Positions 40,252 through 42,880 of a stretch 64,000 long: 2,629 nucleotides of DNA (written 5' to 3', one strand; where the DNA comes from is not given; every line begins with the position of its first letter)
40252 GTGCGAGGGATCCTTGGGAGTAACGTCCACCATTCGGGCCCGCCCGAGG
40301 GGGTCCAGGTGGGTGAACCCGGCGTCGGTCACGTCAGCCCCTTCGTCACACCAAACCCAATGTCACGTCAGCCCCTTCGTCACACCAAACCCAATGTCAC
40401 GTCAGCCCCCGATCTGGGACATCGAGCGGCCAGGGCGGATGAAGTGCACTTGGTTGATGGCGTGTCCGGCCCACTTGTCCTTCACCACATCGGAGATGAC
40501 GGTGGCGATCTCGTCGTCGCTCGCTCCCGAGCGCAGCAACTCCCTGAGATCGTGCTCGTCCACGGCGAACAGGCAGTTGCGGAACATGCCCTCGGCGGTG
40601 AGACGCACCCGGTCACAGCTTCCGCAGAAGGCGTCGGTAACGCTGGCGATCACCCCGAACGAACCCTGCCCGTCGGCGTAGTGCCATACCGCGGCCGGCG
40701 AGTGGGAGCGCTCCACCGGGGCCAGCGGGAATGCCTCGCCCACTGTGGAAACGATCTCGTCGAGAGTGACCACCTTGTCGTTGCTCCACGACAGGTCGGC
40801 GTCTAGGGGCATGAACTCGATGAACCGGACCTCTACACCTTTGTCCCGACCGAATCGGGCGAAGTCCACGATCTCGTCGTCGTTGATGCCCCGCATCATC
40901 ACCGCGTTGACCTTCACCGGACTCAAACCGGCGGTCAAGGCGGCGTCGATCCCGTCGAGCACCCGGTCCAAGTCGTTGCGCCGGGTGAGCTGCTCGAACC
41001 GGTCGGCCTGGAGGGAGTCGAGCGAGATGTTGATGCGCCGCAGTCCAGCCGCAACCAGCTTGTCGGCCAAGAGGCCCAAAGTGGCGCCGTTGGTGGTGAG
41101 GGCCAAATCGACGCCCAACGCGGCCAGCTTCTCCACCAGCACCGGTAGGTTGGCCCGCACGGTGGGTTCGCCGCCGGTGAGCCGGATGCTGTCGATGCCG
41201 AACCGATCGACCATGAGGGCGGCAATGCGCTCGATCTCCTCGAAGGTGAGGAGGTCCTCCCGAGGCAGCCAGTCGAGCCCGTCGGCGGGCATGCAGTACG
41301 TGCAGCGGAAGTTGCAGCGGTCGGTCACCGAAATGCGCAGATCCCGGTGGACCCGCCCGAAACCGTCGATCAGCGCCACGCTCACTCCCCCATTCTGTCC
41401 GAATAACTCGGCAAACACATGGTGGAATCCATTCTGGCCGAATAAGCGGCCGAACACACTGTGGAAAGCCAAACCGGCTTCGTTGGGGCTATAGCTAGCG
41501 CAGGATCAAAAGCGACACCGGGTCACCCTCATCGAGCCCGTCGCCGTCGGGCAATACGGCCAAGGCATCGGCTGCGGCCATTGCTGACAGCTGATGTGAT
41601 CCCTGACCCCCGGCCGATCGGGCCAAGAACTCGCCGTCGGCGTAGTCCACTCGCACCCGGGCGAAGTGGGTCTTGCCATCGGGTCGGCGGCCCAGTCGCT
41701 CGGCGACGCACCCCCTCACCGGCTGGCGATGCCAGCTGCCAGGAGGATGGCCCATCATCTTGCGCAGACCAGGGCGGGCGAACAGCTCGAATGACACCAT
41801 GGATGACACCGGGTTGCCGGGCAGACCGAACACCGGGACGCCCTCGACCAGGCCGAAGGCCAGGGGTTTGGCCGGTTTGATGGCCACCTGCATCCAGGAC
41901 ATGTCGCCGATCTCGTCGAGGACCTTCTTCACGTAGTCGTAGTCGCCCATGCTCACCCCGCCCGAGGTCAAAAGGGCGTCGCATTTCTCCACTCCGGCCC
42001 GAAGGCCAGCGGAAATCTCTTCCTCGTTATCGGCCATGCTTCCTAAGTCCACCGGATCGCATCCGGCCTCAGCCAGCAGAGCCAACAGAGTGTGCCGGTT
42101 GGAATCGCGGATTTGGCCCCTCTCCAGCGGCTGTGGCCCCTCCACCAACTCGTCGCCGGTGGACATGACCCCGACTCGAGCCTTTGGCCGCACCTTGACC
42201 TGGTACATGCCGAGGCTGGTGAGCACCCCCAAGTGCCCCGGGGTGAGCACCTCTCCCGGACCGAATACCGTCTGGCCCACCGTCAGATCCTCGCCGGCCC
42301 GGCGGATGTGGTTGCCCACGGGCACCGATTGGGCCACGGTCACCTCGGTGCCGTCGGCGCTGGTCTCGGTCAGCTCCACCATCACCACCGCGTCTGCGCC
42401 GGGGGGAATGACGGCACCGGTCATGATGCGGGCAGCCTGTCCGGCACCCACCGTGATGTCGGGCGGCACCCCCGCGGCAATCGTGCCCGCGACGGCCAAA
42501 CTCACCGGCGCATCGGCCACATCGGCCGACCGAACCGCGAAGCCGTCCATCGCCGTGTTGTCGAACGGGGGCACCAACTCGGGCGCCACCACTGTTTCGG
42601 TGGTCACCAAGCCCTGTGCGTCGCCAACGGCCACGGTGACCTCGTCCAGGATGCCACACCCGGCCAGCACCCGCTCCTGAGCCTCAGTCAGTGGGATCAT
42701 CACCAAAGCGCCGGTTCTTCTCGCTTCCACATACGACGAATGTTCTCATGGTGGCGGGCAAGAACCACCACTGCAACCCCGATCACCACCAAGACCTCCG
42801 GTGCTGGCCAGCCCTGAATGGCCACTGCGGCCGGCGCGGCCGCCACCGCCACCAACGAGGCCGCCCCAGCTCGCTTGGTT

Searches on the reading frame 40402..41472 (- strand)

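Call 45: search_protein_families(library=pfam, proteins=[window:40402-41472:-], max_evalue=0.00001)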
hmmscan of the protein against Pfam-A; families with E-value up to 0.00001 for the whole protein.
window:40402-41472:- (356 aa): 2 families
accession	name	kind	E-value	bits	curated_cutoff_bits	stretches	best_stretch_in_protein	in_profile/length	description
PF06463.18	Mob_synth_C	-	1.1e-35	122.9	37.4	1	213-338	1-127/128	Molybdenum Cofactor Synthesis C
PF04055.27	Radical_SAM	-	1.1e-34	120.4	29.5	1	47-207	1-165/166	Radical SAM superfamily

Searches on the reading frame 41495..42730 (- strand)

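Call 45: search_protein_families(library=pfam, proteins=[window:41495-42730:-], max_evalue=0.00001)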
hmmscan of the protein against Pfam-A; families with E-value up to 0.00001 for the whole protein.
window:41495-42730:- (411 aa): 3 families
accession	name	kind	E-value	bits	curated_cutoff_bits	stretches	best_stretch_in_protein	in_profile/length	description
PF03453.22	MoeA_N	-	1.6e-42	145.4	30.8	1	12-174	1-160/160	MoeA N-terminal region (domain I and II)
PF00994.29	MoCF_biosynth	-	7.6e-31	107.2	26.6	1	187-323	1-143/144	Probable molybdopterin binding domain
PF03454.20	MoeA_C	-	1e-14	54.9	22.1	1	350-409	11-71/72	MoeA C-terminal region (domain IV)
